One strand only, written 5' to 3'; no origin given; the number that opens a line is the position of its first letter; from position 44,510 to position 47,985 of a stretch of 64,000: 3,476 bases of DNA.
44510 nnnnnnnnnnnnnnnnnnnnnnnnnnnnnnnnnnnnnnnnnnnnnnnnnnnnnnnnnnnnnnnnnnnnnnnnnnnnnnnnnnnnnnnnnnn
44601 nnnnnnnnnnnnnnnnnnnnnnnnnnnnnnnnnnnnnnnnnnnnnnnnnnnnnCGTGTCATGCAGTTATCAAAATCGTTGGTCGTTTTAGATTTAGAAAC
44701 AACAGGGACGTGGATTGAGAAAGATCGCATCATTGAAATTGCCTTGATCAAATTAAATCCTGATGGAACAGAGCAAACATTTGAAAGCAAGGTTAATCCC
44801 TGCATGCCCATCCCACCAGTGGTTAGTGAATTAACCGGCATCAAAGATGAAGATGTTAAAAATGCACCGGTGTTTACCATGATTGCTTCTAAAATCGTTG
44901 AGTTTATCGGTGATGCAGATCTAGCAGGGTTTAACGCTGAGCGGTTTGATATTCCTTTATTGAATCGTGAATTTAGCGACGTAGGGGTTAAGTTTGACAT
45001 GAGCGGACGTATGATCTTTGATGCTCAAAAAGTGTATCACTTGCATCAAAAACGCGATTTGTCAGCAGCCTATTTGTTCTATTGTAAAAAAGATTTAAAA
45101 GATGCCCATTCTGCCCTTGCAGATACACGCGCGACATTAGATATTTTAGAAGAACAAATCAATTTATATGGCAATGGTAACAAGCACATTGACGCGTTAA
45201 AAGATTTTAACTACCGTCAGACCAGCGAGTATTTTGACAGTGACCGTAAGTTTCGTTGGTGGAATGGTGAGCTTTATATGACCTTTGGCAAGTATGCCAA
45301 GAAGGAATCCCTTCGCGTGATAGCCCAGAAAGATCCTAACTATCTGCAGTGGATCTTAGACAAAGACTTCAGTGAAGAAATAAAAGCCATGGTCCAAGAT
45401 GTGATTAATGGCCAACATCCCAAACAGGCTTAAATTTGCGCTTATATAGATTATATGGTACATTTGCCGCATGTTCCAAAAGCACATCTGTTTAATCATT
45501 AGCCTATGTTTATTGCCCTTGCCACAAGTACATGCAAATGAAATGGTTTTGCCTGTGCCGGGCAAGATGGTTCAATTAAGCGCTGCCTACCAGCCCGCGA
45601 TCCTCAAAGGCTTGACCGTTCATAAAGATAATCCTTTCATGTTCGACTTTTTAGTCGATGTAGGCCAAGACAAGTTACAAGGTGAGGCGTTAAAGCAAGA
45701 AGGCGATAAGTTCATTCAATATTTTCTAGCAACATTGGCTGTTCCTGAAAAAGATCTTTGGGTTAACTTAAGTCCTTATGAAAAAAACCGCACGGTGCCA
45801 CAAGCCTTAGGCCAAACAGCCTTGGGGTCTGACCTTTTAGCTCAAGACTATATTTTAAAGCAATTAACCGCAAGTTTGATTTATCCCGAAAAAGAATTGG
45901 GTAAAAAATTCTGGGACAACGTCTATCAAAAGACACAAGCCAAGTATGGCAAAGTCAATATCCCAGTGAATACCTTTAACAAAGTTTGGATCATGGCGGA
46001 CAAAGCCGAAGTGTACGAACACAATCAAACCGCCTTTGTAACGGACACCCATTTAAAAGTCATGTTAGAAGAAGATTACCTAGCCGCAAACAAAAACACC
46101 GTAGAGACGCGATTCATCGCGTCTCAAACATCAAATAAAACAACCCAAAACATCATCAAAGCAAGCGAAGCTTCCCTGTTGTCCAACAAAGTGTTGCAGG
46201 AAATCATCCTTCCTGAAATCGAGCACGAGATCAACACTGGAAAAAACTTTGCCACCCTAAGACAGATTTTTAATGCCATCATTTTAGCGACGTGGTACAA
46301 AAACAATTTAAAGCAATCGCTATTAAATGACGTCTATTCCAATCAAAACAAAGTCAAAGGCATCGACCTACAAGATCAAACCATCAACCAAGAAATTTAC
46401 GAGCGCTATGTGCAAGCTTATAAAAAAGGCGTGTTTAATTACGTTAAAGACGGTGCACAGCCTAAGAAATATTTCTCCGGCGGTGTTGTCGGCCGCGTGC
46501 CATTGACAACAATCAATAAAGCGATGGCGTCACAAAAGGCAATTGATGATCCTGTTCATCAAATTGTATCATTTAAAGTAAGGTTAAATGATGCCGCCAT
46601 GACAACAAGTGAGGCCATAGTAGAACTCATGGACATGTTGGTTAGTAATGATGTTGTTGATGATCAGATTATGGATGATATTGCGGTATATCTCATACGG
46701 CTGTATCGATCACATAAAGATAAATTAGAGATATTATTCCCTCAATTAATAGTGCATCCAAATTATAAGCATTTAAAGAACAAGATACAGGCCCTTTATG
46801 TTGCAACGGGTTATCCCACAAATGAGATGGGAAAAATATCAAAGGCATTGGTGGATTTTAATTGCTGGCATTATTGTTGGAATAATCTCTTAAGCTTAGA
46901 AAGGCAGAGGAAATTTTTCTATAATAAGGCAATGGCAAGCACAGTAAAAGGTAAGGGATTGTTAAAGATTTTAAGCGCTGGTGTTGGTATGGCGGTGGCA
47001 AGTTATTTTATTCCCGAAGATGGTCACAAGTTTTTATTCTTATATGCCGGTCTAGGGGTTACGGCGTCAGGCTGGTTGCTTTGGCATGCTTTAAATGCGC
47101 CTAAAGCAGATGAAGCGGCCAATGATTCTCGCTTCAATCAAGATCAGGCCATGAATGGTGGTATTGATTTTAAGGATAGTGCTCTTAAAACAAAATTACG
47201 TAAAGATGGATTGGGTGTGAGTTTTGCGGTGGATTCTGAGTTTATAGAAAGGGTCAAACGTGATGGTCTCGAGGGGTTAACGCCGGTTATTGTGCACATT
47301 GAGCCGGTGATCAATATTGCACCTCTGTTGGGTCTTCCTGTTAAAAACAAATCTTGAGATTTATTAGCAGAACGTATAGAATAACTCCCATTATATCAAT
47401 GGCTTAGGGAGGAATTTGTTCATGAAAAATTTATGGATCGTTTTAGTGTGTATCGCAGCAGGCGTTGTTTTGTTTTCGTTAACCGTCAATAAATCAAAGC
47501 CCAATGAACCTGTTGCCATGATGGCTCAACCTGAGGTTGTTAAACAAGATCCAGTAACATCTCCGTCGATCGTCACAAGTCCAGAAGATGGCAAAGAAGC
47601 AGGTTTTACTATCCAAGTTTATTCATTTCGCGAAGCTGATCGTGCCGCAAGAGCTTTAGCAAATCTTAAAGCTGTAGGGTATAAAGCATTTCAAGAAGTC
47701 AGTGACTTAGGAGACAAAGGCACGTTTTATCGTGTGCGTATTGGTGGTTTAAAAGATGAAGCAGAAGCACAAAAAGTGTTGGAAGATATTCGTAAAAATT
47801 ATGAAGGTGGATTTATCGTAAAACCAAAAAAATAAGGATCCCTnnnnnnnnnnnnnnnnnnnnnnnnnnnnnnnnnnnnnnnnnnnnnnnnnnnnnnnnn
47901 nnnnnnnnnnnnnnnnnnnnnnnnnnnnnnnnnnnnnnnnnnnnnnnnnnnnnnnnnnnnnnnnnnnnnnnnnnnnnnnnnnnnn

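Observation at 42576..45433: Tight operon: HExxH metalloprotein, Ddl-like ATP-grasp ligase and DEDDh exonuclease, directly upstream of paralog P2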

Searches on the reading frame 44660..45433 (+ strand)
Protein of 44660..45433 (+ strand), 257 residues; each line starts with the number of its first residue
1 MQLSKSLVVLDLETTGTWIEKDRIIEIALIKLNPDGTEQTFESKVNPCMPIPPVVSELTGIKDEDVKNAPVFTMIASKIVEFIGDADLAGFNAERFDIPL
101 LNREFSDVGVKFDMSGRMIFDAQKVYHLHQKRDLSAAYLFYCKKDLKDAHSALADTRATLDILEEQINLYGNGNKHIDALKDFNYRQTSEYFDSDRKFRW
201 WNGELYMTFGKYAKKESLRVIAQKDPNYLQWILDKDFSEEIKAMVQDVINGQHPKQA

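Call 3: search_protein_families(library=pfam, proteins=[window:44660-45433:+], max_evalue=0.01)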
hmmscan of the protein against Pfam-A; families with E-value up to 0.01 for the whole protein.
window:44660-45433:+ (257 aa): 3 families
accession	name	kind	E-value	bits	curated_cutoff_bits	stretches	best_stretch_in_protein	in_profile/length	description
PF00929.31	RNase_T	-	3.2e-22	80.3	24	1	8-163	1-164/164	Exonuclease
PF20600.3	ExoX-like_C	-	4.1e-05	23.3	26.5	1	207-235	1-28/30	Exodeoxyribonuclease X-like C-terminal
PF13482.12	RNase_H_2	-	0.002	18.5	22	0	11-130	4-100/165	RNase_H superfamily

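Call 4: search_protein_families(library=ncbifam, proteins=[window:44660-45433:+], max_evalue=0.01)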
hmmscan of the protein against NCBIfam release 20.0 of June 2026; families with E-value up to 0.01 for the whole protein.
window:44660-45433:+ (257 aa): 29 families (the best 25 are shown)
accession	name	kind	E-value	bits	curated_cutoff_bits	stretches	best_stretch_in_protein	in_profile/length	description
NF005907.0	PRK07883.1-5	equivalog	1.8e-24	86.1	454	1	6-188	29-214/584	DEDD exonuclease domain-containing protein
NF005906.0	PRK07883.1-4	equivalog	2.1e-23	82.5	495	1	6-187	7-190/563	DEDD exonuclease domain-containing protein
NF005981.0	PRK08074.1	equivalog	5.3e-23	80.9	789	1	5-112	3-110/931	ATP-dependent DNA helicase DinG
NF005905.0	PRK07883.1-3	equivalog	2.2e-22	79.4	508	1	6-201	25-219/581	DEDD exonuclease domain-containing protein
TIGR01407.1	dinG_rel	hypoth_equivalog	2.6e-22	78.9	547.7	1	8-163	3-158/889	putative DnaQ family exonuclease/DinG family helicase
NF004963.0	PRK06309.1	equivalog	6.4e-22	78.3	245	1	6-237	3-212/232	DNA polymerase III subunit epsilon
NF005904.0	PRK07883.1-2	equivalog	4.6e-21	74.7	969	1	6-212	31-236/584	DEDD exonuclease domain-containing protein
NF001688.0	PRK00448.1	equivalog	8.4e-20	70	873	1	5-188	423-604/1445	PolC-type DNA polymerase III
NF005289.0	PRK06807.1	equivalog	1.9e-19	70.1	335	1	4-178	7-180/313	3'-5' exonuclease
NF005836.0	PRK07740.1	equivalog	2.1e-19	69.9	261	1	6-183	60-237/244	hypothetical protein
TIGR01405.1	polC_Gram_pos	equivalog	8.1e-19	66.8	1043.45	1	6-190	190-372/1211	DNA polymerase III subunit alpha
TIGR01406.1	dnaQ_proteo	equivalog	6.1e-18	65.3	222.7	1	8-113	3-109/231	DNA polymerase III subunit epsilon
TIGR00573.1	dnaq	subfamily_domain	6.4e-18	65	71.5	1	7-169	9-176/217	exonuclease, DNA polymerase III, epsilon subunit family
NF005927.0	PRK07942.1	subfamily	1.3e-16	61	186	1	5-200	7-208/232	DNA polymerase III subunit epsilon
NF006316.0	PRK08517.1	equivalog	2.7e-16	59.7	247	1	6-172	71-235/270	3'-5' exonuclease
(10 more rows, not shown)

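Call 17: search_solved_structures(query=window:44660-45433:+, max_evalue=0.001)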
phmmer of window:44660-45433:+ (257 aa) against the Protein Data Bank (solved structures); distinct sequences matched with E-value up to 0.001: 10.
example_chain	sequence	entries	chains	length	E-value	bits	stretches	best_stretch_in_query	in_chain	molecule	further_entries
8zef_A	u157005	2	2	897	3.4e-11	46.3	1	7-135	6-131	3'-5' exonuclease DinG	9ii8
8h18_A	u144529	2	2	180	1.4e-10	44.2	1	4-111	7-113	DnaQ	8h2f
8fyc_K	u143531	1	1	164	9.1e-09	38.3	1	8-112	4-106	DEDDh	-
8fy9_A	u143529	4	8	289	3.2e-08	36.5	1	7-112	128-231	Cas2-DEDDh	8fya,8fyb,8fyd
2p1j_A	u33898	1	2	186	1.6e-06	31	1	6-101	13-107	DNA polymerase III polC-type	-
9qpc_A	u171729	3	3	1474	3.5e-06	29.8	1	6-112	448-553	DNA polymerase III PolC-type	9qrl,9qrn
1j53_A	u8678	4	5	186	1.1e-05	28.3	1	8-107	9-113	DNA polymerase III, epsilon chain | DNA polymerase III epsilon subunit | DNA POLYMERASE III SUBUNIT EPSILON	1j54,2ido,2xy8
2gui_A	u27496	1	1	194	1.2e-05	28.1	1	8-107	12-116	DNA polymerase III epsilon subunit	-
5fku_D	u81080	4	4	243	2.1e-05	27.3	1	8-107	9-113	DNA POLYMERASE III SUBUNIT EPSILON | DNA POLYMERASE III EPSILON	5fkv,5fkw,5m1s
9l8a_A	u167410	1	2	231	0.00034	23.3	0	5-133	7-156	exodeoxyribonuclease III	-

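Call 40: search_protein_families(library=padloc, proteins=[window:44660-45433:+], max_evalue=0.01)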
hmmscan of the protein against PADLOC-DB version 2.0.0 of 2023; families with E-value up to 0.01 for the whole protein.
window:44660-45433:+ (257 aa): 4 families
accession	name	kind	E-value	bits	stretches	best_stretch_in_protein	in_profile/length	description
PDLC05027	PDC-S48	-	2.6e-28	97.2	1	6-182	5-182/411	-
PDLC01247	DEDDh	-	2.8e-27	94.1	1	8-163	1-138/139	"CAS-I,CAS-II,CAS-III,CAS-IV,CAS-V,CAS-VI; associated"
PDLC05028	PDC-S48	-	6.4e-19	65.9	1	8-167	21-180/512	-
PDLC03817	RTasSbcB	-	0.00022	18.4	1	8-105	3-108/436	DRT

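Call 50: find_homologous_proteins(query=window:44660-45433:+)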
Query window:44660-45433:+ (257 aa): 7585 proteins with E <= 0.001 among 8000 candidates; the best 120 are listed.
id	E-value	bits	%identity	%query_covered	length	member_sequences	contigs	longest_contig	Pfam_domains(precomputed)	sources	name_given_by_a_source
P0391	6.6e-157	538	90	100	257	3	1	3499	PF00929.32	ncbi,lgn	-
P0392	1.9e-150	517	87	100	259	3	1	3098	PF00929.32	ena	-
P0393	1.8e-149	514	87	100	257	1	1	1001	PF00929.32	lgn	-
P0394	4.6e-148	509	85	100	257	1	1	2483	PF00929.32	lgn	-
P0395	6.6e-148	509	90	96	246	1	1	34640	PF00929.32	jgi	jgi:DNA polymerase-3 subunit epsilon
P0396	1.0e-147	508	85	100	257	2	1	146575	PF00929.32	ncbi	-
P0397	7.5e-145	499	83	100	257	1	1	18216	PF00929.32,PF16473.12,PF20600.4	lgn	-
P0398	3.5e-143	493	82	100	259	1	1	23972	PF00929.32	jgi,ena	-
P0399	1.9e-128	445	73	100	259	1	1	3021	PF00929.32,PF20600.4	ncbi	-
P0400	8.0e-128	443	72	100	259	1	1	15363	PF00929.32,PF16473.12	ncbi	-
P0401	2.9e-127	441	72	99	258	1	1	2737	PF00929.32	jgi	jgi:DNA polymerase III subunit epsilon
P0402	3.1e-127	441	72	100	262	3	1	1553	PF00929.32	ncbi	-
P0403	6.3e-126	437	71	99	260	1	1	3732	PF00929.32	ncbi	-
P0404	9.8e-126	436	71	100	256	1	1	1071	PF00929.32,PF20600.4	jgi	-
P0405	1.5e-125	436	73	98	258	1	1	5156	PF00929.32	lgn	-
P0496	5.3e-112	391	67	99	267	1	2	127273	PF00929.32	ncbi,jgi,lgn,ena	-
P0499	6.9e-112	391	66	99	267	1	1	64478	PF00929.32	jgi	jgi:DNA polymerase III subunit epsilon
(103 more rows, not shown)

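Call 51: find_encoding_contigs(protein=P0499, flank=7000, max_places=1)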
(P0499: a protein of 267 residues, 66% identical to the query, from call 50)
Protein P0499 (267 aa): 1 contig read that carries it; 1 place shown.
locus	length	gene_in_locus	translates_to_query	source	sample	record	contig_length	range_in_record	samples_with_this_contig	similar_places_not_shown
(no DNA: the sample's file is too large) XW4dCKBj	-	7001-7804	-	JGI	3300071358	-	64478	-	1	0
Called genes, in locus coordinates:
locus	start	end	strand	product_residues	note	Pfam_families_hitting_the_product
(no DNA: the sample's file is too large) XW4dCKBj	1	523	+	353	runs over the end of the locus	-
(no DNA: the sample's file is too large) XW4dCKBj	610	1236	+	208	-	-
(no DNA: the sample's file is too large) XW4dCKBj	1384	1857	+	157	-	PF08823:PG_binding_2 (weak), PF01471:PG_binding_1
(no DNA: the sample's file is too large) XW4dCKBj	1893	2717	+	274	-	PF01370:Epimerase (weak), PF13460:NAD_binding_10 (weak)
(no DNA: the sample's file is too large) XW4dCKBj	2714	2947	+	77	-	-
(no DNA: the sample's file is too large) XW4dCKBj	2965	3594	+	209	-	-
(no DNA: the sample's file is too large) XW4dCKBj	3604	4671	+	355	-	PF15887:Peptidase_Mx (weak)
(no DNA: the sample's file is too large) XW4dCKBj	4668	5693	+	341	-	PF02655:ATP-grasp_3 (weak), PF07478:Dala_Dala_lig_C, PF13535:ATP-grasp_4 (faint)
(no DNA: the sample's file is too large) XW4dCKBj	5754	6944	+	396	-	PF13369:Transglut_core2, PF08755:YccV-like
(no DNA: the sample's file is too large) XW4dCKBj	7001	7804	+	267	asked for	PF00929:RNase_T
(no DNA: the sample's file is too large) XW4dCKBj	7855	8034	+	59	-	-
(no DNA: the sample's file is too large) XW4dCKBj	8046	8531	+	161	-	PF05036:SPOR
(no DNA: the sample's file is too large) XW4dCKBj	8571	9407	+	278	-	PF13036:LpoB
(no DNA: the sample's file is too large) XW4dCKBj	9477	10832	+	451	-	-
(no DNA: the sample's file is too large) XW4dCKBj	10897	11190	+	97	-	PF13441:Gly-zipper_YMGG, PF13488:Gly-zipper_Omp (weak)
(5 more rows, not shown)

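Call 52: find_encoding_contigs(protein=P0496, flank=7000, max_places=1)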
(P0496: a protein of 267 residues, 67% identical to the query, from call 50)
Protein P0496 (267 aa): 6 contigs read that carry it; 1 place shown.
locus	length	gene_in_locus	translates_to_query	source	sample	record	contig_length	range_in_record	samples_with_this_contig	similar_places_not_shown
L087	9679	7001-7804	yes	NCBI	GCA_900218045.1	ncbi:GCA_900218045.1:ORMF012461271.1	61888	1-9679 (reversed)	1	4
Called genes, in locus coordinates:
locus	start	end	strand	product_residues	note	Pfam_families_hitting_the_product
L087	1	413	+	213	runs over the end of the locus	-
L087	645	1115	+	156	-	PF08823:PG_binding_2 (weak), PF01471:PG_binding_1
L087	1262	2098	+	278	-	PF01370:Epimerase (weak)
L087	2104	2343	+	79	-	-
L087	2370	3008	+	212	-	-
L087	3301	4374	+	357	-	PF15887:Peptidase_Mx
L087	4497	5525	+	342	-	PF02655:ATP-grasp_3 (weak), PF07478:Dala_Dala_lig_C, PF13535:ATP-grasp_4 (faint)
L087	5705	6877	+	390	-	PF13369:Transglut_core2, PF08755:YccV-like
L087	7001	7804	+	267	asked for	PF00929:RNase_T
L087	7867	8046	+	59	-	-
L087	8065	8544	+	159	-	PF05036:SPOR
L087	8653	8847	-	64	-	PF14255:Zn_ribbon_21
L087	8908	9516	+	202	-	PF13036:LpoB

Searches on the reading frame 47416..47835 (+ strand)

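Call 3: search_protein_families(library=pfam, proteins=[window:47416-47835:+], max_evalue=0.01)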
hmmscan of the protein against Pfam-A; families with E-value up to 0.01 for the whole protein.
window:47416-47835:+ (139 aa): 1 family
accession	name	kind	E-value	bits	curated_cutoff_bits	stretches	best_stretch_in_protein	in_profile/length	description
PF05036.18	SPOR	-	9.4e-17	61.6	21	1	62-136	3-76/76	SPOR domain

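Call 4: search_protein_families(library=ncbifam, proteins=[window:47416-47835:+], max_evalue=0.01)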
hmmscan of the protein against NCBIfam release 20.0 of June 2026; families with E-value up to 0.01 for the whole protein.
window:47416-47835:+ (139 aa): 4 families
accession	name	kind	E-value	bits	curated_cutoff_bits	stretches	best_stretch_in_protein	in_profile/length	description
TIGR02223.1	ftsN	equivalog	3.6e-06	26.7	107.65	1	55-127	220-289/299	cell division protein FtsN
NF007953.1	PRK10672.1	equivalog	0.00073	19.2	201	1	23-129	253-352/362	endolytic peptidoglycan transglycosylase RlpA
NF047735.1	MPL36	exception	0.0016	18.1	430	1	53-134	225-302/305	RlpA family plasminogen-binding lipoprotein MPL36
TIGR00413.1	rlpA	subfamily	0.0043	17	82.15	1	58-121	138-196/208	septal ring lytic transglycosylase RlpA family protein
